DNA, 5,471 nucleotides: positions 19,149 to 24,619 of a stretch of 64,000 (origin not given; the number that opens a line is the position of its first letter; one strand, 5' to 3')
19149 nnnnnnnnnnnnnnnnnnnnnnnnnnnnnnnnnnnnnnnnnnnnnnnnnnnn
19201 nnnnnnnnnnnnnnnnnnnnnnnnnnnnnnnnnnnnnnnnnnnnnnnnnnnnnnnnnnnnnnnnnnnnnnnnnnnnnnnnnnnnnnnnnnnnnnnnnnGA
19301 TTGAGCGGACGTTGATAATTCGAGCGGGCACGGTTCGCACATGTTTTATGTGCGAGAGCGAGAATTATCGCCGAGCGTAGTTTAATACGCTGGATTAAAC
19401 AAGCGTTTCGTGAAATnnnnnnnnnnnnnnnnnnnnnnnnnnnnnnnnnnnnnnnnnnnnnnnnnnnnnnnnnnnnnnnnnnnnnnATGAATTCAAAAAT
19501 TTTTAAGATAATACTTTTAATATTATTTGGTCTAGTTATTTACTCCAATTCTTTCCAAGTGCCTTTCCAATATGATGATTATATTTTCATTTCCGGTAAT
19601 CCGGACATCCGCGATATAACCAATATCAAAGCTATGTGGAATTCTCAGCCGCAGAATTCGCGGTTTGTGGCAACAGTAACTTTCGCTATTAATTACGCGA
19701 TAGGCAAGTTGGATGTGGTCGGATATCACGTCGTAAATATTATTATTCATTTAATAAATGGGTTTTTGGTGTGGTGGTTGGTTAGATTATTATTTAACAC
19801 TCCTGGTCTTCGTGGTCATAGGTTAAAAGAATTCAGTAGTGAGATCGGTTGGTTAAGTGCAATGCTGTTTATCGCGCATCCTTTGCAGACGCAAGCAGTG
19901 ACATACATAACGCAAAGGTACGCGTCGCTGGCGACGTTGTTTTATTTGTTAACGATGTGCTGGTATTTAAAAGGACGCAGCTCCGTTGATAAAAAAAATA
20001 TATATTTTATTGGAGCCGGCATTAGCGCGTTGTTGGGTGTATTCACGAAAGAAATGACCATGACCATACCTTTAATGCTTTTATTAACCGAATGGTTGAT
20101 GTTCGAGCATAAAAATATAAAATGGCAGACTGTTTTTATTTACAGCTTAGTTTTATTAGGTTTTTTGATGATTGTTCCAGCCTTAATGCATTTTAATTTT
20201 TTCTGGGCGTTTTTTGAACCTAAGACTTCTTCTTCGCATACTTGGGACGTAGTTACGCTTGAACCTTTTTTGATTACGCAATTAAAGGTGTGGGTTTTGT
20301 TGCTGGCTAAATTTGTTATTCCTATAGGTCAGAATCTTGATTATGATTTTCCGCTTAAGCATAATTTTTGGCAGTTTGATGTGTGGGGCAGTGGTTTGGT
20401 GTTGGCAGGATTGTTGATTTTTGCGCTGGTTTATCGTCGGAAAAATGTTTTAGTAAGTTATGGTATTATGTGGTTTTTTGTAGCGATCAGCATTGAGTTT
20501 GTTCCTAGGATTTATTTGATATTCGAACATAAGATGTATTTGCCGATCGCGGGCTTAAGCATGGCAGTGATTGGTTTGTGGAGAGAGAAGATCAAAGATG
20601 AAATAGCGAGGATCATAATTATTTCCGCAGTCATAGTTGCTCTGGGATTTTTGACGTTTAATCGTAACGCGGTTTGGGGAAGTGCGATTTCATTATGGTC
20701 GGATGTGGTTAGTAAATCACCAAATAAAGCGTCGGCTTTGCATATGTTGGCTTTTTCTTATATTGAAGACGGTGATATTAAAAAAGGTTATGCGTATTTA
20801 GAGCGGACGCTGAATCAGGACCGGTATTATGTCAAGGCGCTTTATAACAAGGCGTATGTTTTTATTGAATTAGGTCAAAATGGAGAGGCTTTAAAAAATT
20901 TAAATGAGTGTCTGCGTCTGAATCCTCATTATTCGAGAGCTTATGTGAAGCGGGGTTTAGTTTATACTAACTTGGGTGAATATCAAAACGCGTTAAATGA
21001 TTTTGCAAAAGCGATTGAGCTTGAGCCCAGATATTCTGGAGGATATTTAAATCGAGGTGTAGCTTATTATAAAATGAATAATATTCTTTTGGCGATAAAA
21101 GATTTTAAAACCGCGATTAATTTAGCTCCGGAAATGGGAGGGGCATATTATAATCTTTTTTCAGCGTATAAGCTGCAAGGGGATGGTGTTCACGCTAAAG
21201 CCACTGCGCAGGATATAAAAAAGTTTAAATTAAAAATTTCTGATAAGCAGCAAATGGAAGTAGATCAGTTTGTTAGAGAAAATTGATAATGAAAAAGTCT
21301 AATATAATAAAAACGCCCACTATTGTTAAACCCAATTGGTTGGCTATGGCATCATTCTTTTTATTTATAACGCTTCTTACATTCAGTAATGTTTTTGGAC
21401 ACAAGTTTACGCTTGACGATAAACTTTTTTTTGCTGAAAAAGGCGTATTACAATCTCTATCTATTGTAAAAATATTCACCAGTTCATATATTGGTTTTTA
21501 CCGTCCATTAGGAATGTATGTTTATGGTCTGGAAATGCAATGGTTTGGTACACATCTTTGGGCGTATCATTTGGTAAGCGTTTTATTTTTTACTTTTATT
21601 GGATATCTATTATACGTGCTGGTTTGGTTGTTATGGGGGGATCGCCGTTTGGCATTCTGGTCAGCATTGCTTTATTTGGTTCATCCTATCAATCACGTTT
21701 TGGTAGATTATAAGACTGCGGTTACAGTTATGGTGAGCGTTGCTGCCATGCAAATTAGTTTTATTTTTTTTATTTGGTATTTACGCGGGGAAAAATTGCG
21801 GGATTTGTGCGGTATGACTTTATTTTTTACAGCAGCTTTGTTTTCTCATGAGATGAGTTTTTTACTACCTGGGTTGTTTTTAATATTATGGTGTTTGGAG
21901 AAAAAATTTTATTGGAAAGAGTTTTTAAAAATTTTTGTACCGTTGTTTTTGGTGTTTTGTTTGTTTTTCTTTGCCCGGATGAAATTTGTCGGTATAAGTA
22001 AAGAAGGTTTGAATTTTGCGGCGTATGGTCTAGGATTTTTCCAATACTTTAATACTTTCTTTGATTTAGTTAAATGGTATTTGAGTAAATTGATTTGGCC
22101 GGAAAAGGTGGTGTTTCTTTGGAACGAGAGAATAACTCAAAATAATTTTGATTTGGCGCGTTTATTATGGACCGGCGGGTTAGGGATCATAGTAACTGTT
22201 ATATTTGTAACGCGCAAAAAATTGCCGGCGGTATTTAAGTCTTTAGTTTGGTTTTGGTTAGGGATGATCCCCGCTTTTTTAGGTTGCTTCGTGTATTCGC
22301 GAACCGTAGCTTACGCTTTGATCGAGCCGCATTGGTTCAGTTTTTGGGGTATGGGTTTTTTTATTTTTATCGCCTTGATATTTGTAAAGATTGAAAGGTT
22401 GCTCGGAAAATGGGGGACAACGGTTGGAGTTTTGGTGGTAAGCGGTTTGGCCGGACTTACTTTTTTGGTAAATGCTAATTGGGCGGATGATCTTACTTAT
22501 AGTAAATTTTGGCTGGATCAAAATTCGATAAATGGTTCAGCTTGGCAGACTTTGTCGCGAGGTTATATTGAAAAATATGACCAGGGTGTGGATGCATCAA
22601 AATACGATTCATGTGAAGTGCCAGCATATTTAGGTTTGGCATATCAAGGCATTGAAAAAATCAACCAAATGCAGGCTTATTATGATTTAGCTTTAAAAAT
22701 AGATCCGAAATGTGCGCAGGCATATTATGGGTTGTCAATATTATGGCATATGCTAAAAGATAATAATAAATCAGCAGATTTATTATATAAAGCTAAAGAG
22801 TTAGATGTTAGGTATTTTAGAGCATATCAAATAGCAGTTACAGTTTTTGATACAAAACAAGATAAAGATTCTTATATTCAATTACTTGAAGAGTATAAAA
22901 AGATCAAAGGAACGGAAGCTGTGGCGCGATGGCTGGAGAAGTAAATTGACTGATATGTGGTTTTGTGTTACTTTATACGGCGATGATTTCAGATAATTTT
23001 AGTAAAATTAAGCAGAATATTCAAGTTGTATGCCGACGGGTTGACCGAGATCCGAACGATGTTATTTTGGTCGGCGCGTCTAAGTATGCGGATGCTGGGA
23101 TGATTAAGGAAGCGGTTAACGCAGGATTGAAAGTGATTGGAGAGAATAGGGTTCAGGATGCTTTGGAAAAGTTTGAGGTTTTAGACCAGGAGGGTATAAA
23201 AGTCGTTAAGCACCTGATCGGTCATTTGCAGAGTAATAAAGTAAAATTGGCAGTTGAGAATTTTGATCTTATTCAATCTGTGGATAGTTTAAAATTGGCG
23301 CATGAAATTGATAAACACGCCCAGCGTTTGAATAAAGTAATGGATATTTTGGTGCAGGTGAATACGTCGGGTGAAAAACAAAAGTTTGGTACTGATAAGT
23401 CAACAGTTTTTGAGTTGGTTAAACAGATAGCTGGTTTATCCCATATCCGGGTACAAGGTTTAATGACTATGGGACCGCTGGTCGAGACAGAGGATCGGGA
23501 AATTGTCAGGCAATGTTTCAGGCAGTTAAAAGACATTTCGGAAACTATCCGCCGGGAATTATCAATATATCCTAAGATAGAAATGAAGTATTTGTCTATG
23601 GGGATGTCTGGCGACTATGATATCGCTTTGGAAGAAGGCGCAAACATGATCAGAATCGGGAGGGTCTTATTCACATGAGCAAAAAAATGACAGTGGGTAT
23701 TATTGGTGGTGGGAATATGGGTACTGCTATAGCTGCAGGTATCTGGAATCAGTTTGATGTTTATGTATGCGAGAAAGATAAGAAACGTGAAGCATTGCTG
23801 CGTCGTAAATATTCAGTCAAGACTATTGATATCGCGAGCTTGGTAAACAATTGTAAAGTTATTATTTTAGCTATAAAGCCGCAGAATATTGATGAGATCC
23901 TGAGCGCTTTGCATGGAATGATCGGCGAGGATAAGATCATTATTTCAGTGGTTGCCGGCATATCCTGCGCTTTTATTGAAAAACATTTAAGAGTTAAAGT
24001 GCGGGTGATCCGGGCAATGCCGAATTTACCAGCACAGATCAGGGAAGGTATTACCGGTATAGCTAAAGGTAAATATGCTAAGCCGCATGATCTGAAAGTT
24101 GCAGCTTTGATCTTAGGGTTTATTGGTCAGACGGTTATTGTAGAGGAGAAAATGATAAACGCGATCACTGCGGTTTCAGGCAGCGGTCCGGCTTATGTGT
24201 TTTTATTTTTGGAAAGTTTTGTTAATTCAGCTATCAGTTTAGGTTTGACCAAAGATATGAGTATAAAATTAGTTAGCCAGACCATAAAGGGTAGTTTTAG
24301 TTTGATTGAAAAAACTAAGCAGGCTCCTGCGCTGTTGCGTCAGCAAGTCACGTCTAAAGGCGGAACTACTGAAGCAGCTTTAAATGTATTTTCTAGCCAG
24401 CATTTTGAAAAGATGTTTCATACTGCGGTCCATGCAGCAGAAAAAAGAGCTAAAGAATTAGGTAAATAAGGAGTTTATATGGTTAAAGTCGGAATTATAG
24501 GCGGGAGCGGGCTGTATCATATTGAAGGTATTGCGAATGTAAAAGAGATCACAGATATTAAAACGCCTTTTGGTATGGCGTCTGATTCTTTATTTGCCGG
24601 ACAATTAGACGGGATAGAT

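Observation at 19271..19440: ~170-nt repeat family A: two inverted copies whose differences are compensatory in predicted stems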

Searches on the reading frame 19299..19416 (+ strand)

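Call 27: search_protein_families(library=pfam, proteins=[L084:3009-3413:+, L084:3981-4805:+], max_evalue=0.01)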
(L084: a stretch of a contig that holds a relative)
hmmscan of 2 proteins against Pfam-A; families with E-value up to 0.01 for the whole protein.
L084:3009-3413:+ (134 aa): 1 family
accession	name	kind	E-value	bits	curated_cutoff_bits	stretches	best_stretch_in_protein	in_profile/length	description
PF00380.25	Ribosomal_S9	-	2.8e-47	160.6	22.5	1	14-134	1-121/121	Ribosomal protein S9/S16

L084:3981-4805:+ (274 aa): 5 families
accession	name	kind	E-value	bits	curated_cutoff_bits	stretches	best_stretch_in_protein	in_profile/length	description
PF22698.1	Semialdhyde_dhC_1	-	3.3e-41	141.3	27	1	150-255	1-106/165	Semialdehyde dehydrogenase, dimerisation domain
PF01118.30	Semialdhyde_dh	-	2.5e-33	115.5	26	1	4-142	2-121/121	Semialdehyde dehydrogenase, NAD binding domain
PF02774.23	Semialdhyde_dhC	-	3.5e-13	50.5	26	1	159-252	1-118/184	Semialdehyde dehydrogenase, dimerisation domain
PF03435.24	Sacchrp_dh_NADP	-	0.0005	20.9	25.1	1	6-113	3-113/129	Saccharopine dehydrogenase NADP binding domain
PF01408.29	GFO_IDH_MocA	-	0.0014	19.7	24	1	3-96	2-90/120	Oxidoreductase family, NAD-binding Rossmann fold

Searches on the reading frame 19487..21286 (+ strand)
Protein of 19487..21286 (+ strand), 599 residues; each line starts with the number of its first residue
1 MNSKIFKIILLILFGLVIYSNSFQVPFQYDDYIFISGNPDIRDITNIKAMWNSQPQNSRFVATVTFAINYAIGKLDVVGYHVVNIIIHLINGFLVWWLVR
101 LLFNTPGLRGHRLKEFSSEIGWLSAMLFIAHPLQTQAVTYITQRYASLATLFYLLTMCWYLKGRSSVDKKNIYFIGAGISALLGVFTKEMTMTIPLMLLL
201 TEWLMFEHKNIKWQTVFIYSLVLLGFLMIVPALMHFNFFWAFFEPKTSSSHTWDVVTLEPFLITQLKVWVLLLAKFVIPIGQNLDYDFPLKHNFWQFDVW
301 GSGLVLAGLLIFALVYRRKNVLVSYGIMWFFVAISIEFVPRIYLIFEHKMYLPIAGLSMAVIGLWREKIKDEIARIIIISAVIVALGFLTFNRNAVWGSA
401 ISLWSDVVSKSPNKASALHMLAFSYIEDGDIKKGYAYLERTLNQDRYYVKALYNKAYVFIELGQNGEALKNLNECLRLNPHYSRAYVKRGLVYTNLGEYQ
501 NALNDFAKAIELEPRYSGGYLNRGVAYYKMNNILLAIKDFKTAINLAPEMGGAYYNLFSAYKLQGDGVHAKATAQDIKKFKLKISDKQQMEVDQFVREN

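Call 17: search_protein_families(library=pfam, proteins=[window:19487-21286:+])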
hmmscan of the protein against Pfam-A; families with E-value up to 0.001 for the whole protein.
window:19487-21286:+ (599 aa): 14 families
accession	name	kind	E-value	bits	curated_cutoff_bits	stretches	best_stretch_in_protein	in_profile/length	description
PF00515.34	TPR_1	-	1.9e-20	72.2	27.8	3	484-516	2-34/34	Tetratricopeptide repeat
PF07719.23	TPR_2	-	8.1e-20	69.7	27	3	484-515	2-33/34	Tetratricopeptide repeat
PF13181.12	TPR_8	-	9.9e-18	63.2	25.7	2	484-515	2-33/34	Tetratricopeptide repeat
PF13414.12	TPR_11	-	5.1e-17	61.7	26.8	2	490-530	1-41/42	TPR repeat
PF13431.12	TPR_17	-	6.1e-16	57.7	24.4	0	473-503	3-33/34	Tetratricopeptide repeat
PF14559.12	TPR_19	-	2.8e-11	44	25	0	399-451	9-63/68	Tetratricopeptide repeat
PF13371.12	TPR_9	-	1.1e-10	41.8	35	1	461-515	7-61/73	Tetratricopeptide repeat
PF13424.12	TPR_12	-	4.8e-10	39.9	30.1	1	484-546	4-67/77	Tetratricopeptide repeat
PF13174.12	TPR_6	-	1.4e-09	38.4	26.3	0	451-480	2-31/33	Tetratricopeptide repeat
PF13432.12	TPR_16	-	2.8e-08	34.5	32.7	1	453-510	1-57/65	Tetratricopeptide repeat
PF13428.12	TPR_14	-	2.2e-07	31.3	23.5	0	450-488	2-40/44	Tetratricopeptide repeat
PF12895.13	ANAPC3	-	8e-07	29.7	27.2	1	399-475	7-82/82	Anaphase-promoting complex, cyclosome, subunit 3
PF23914.1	TPR_CcmH_CycH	-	6.2e-05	23.3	42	0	400-442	106-148/158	Cytochrome c-type biogenesis protein H TPR domain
PF25063.1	ARM_TT21_C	-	0.0006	20.2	35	0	443-516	89-162/209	Tetratricopeptide repeat protein 21 C-terminal ARM domain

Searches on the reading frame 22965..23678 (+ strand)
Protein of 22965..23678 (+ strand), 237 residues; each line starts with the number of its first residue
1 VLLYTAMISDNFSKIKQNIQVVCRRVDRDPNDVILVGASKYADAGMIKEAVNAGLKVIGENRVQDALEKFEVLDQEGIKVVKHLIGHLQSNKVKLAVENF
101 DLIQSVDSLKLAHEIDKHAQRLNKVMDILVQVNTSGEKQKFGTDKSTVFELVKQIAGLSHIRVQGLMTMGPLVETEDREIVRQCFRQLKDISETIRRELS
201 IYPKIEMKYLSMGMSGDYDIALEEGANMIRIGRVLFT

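Call 17: search_protein_families(library=pfam, proteins=[window:22965-23678:+])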
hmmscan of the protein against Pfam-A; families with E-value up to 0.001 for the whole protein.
window:22965-23678:+ (237 aa): 1 family
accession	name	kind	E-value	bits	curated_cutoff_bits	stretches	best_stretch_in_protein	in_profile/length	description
PF01168.26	Ala_racemase_N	-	7e-21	75.4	24.1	1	13-236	4-216/220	Alanine racemase, N-terminal domain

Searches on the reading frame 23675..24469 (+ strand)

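Call 17: search_protein_families(library=pfam, proteins=[window:23675-24469:+])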
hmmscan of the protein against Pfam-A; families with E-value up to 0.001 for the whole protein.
window:23675-24469:+ (264 aa): 6 families
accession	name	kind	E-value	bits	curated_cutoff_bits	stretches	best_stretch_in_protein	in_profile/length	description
PF14748.11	P5CR_dimer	-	2.8e-34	118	25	1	158-262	1-105/105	Pyrroline-5-carboxylate reductase dimerisation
PF03807.23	F420_oxidored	-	7.4e-16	59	21.6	1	6-95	1-94/94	NADP oxidoreductase coenzyme F420-dependent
PF03446.21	NAD_binding_2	-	1.8e-05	25.3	21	1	6-91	1-91/161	NAD binding domain of 6-phosphogluconate dehydrogenase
PF02826.25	2-Hacid_dh_C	-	0.00027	20.8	25.1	1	4-68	36-100/178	D-isomer specific 2-hydroxyacid dehydrogenase, NAD binding domain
PF01210.29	NAD_Gly3P_dh_N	-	0.00075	19.9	23.1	0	7-97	2-107/158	NAD-dependent glycerol-3-phosphate dehydrogenase N-terminus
PF02558.23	ApbA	-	0.0008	19.5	22.2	0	7-96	1-103/150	Ketopantoate reductase PanE/ApbA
